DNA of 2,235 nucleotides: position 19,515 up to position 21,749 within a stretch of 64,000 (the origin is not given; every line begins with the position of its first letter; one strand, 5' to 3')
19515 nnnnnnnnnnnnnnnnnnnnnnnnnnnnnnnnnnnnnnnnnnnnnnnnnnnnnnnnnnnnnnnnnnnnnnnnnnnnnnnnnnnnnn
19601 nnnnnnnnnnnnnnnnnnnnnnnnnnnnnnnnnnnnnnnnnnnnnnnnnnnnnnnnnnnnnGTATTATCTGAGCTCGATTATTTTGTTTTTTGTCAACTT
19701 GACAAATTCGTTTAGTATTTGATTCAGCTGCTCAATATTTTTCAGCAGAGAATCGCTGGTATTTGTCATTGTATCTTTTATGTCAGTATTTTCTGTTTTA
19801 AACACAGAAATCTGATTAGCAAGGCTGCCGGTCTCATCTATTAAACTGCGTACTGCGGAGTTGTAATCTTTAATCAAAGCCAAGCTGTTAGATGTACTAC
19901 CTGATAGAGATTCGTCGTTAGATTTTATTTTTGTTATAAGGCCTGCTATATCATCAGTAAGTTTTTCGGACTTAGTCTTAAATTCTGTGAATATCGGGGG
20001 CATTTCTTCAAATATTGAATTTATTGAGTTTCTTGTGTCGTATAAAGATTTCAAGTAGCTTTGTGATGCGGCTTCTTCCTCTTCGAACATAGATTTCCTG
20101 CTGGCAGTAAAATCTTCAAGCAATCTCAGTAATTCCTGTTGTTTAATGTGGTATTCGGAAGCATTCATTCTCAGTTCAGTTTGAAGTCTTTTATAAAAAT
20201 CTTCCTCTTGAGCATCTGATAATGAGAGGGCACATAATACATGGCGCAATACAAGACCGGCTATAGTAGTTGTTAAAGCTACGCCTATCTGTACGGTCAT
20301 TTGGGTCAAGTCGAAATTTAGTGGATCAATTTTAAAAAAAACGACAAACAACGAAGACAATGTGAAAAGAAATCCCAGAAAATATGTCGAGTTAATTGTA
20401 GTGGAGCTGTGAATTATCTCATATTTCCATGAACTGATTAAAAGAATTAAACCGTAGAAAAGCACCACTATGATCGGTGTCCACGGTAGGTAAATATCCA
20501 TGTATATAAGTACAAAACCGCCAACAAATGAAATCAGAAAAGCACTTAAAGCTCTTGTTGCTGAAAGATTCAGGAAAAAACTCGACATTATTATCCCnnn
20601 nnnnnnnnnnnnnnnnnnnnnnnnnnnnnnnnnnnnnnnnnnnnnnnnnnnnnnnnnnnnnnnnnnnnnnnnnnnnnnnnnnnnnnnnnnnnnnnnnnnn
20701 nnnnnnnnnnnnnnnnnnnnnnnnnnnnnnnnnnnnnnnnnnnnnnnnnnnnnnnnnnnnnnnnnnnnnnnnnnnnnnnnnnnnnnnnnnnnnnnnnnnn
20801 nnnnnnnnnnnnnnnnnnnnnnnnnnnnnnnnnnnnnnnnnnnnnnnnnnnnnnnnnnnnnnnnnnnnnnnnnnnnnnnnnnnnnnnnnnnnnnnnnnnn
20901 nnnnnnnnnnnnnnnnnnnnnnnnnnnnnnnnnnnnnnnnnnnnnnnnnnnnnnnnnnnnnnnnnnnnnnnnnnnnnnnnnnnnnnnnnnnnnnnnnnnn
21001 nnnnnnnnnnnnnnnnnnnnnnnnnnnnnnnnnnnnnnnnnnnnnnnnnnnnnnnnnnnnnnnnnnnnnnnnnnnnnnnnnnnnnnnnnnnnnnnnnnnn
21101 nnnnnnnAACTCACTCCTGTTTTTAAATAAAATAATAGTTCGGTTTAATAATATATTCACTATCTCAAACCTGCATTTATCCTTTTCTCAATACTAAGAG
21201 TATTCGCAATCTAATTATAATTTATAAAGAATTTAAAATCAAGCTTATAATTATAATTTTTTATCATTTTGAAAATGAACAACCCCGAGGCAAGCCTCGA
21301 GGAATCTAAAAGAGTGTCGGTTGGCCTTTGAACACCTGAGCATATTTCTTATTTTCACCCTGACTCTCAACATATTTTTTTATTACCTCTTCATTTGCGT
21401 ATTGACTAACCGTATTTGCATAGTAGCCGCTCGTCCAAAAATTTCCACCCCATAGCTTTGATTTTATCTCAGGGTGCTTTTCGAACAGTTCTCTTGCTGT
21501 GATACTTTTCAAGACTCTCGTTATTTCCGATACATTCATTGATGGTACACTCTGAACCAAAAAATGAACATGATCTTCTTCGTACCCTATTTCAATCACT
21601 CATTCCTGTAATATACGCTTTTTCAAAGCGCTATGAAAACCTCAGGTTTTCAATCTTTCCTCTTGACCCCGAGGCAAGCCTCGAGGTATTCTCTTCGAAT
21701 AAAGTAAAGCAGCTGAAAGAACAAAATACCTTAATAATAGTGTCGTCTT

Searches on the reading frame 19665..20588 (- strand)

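Call 82: search_protein_families(library=pfam, proteins=[window:19665-20588:-], max_evalue=0.01)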
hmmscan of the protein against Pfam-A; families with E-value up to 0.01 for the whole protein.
window:19665-20588:- (307 aa): 4 families
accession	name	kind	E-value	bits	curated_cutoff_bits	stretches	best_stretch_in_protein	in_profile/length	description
PF01618.21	MotA_ExbB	-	0.0031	17.7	22.9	1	63-114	51-103/127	MotA/TolQ/ExbB proton channel family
PF17279.8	DUF5344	-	0.0057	17.6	27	0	148-230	6-86/87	Family of unknown function (DUF5344)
PF05010.19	TACC_C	-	0.0059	16.8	29.9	1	136-241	18-128/201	Transforming acidic coiled-coil-containing protein (TACC), C-terminal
PF16566.10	CREPT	-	0.0086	16.6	29.3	0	149-199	73-126/147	Cell-cycle alteration and expression-elevated protein in tumour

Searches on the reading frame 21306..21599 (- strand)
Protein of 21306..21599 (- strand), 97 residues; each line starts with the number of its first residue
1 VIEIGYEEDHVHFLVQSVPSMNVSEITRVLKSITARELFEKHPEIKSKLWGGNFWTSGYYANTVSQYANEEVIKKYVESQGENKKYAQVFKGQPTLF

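Call 58: search_protein_families(library=pfam, proteins=[window:21306-21599:-], max_evalue=0.01)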
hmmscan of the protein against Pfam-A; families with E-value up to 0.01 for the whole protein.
window:21306-21599:- (97 aa): 1 family
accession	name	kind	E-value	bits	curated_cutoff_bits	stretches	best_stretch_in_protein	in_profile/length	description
PF01797.21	Y1_Tnp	-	9.4e-24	84.3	23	1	2-80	44-121/121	Transposase IS200 like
